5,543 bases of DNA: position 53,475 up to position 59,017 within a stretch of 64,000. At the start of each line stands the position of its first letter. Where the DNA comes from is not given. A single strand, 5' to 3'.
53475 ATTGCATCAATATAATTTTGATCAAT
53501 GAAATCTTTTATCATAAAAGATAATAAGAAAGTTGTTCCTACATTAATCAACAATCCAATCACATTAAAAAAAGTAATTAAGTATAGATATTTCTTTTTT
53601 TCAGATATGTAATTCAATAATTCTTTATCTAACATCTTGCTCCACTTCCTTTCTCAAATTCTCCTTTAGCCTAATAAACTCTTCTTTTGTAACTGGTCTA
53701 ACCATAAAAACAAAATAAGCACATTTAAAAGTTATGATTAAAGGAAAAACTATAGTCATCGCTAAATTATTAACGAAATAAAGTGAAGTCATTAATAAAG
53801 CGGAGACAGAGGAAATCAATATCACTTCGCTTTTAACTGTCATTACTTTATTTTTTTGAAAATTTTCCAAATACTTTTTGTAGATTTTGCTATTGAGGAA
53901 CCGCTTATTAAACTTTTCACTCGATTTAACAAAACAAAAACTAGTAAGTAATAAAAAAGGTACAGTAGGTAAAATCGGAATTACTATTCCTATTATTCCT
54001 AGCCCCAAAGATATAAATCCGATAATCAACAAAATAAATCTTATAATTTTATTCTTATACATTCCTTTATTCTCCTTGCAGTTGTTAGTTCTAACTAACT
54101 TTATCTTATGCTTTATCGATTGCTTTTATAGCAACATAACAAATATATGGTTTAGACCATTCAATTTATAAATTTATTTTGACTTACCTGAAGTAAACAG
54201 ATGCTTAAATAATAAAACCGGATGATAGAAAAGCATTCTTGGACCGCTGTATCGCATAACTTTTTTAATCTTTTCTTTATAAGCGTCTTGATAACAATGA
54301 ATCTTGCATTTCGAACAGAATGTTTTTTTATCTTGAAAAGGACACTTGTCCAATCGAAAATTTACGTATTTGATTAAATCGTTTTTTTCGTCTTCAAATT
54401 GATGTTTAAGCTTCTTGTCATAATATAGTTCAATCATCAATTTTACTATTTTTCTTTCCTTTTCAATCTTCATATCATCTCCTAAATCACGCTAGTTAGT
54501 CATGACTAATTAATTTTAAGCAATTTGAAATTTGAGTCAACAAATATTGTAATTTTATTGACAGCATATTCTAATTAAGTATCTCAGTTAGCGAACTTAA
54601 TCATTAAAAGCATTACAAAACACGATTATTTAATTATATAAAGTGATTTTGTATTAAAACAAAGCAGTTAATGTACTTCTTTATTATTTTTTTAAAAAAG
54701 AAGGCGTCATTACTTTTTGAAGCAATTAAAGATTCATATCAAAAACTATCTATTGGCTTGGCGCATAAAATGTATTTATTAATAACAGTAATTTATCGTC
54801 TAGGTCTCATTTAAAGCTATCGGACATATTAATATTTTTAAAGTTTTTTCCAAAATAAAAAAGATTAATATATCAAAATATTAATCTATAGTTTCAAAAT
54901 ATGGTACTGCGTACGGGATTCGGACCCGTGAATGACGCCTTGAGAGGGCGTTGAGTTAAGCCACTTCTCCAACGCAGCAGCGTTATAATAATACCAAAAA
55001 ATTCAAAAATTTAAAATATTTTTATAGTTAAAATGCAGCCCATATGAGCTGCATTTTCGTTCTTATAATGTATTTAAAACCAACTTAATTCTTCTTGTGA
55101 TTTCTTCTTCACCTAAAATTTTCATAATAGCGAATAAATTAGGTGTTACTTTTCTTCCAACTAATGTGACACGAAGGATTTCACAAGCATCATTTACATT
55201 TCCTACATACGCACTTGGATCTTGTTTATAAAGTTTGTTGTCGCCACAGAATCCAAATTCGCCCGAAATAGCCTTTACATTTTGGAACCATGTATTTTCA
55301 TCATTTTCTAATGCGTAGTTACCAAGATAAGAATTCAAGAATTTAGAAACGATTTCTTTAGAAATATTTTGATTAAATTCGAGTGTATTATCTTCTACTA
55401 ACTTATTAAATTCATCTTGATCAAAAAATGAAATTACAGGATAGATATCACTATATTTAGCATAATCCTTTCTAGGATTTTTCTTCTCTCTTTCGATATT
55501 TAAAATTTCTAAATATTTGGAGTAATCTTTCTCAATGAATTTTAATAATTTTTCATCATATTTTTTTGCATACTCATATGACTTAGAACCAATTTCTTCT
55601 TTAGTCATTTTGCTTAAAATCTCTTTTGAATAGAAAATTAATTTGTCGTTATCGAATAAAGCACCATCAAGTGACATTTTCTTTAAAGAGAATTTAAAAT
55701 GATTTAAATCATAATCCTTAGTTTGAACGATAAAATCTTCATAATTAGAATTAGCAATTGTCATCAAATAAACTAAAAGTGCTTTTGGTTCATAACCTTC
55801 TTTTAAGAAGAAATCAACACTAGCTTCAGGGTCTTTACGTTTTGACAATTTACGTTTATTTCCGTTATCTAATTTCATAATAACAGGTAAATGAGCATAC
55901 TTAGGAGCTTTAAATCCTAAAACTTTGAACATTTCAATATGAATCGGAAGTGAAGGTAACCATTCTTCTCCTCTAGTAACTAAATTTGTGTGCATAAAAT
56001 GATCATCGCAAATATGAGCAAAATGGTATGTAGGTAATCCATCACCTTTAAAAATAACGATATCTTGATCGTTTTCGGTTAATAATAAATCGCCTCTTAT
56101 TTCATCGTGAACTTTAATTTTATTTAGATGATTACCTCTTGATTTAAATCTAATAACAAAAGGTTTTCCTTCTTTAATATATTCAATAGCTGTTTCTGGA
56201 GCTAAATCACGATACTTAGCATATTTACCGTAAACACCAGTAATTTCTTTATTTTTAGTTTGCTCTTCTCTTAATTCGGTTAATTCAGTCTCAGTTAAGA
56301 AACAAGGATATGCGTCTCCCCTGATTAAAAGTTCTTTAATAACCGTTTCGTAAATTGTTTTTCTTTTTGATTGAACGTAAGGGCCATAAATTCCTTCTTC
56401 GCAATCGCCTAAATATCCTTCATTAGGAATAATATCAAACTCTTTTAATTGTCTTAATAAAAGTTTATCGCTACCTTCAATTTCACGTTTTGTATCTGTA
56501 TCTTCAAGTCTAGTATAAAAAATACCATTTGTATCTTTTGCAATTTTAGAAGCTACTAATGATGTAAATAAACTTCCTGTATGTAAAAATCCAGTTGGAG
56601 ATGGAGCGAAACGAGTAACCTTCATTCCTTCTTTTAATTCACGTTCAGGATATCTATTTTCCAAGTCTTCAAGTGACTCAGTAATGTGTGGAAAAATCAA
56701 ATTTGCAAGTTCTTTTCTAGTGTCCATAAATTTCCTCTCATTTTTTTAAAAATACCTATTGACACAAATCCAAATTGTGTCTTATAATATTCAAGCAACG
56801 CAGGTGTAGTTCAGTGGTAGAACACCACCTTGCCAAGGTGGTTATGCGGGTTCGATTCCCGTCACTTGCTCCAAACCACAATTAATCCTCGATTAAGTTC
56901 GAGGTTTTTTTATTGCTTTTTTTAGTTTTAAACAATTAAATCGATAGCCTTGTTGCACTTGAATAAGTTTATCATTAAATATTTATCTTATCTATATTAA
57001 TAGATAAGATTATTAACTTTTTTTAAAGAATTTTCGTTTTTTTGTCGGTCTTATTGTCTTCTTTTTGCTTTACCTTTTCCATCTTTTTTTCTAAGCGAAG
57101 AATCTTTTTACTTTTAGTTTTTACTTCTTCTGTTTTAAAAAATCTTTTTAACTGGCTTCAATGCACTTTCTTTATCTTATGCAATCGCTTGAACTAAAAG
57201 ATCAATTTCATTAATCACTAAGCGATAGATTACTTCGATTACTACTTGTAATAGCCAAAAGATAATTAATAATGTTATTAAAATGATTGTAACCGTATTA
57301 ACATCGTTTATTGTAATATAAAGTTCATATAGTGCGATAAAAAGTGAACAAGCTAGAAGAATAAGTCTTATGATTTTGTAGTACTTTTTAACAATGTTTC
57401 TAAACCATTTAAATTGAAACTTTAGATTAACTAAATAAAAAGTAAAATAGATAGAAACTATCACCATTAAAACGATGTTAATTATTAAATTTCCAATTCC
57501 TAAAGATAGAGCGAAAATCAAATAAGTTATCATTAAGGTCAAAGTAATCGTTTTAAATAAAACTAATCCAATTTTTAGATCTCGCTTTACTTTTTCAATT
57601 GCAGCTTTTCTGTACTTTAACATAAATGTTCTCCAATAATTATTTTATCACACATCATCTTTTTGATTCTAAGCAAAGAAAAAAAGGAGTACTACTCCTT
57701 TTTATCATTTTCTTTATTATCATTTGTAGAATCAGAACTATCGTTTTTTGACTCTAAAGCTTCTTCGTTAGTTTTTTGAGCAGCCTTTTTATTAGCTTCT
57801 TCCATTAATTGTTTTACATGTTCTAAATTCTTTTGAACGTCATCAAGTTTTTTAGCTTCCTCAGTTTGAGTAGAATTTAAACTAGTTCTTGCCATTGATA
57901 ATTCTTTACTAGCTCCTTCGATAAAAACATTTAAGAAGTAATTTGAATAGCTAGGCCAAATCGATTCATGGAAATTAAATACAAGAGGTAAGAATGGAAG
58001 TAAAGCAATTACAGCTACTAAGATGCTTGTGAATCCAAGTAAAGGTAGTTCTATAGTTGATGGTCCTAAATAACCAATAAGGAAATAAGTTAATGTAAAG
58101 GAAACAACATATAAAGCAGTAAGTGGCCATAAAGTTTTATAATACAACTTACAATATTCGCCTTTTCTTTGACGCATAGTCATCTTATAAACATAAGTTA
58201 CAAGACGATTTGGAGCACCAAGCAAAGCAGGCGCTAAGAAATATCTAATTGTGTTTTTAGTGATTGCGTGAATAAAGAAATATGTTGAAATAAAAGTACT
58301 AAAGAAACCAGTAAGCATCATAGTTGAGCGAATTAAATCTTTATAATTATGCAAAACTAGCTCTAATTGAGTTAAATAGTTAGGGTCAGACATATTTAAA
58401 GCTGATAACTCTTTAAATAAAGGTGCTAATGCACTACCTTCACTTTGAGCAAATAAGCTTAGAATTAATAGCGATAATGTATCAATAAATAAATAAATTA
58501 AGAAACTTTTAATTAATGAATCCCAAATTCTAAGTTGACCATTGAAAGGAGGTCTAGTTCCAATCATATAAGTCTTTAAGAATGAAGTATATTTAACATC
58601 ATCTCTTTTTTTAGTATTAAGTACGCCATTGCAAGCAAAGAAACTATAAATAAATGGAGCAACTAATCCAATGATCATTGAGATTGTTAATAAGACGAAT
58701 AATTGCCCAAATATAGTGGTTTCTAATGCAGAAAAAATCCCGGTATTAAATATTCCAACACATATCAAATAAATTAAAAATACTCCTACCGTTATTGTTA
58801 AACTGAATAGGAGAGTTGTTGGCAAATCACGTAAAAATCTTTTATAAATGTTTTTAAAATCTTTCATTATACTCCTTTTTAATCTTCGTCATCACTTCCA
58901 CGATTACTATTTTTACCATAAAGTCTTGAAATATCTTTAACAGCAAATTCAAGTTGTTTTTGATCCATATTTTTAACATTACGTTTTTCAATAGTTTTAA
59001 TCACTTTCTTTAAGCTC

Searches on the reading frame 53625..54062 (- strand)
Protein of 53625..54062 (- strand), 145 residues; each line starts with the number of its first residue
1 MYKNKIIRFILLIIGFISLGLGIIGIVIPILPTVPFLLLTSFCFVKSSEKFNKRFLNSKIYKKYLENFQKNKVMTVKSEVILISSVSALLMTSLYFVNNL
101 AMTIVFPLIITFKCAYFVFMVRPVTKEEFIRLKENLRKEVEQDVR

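Call 15: search_protein_families(library=pfam, proteins=[window:53625-54062:-], max_evalue=0.1)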
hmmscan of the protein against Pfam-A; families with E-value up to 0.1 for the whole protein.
window:53625-54062:- (145 aa): 1 family
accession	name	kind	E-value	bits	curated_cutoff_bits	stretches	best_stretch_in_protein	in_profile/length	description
PF04304.18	DUF454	-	2.1e-34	118.4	35.1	1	8-119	1-111/115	Protein of unknown function (DUF454)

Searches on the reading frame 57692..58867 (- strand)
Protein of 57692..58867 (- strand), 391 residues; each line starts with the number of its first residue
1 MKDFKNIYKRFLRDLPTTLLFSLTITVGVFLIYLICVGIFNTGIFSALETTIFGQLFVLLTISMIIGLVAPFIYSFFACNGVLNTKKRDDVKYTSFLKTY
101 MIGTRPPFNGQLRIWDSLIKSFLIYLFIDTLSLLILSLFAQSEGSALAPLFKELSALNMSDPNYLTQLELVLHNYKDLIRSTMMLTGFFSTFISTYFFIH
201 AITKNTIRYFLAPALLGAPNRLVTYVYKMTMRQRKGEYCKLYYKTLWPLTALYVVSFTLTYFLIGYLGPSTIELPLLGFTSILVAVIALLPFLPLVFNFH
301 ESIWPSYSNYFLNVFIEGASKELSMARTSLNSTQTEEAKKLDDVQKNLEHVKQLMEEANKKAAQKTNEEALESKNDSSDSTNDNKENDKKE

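Call 15: search_protein_families(library=pfam, proteins=[window:57692-58867:-], max_evalue=0.1)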
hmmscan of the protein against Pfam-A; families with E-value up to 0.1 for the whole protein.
window:57692-58867:- (391 aa): 1 family
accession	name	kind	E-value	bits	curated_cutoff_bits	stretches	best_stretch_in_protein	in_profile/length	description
PF03137.26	OATP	-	0.067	11.9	25.8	0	248-337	40-92/545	Organic Anion Transporter Polypeptide (OATP) family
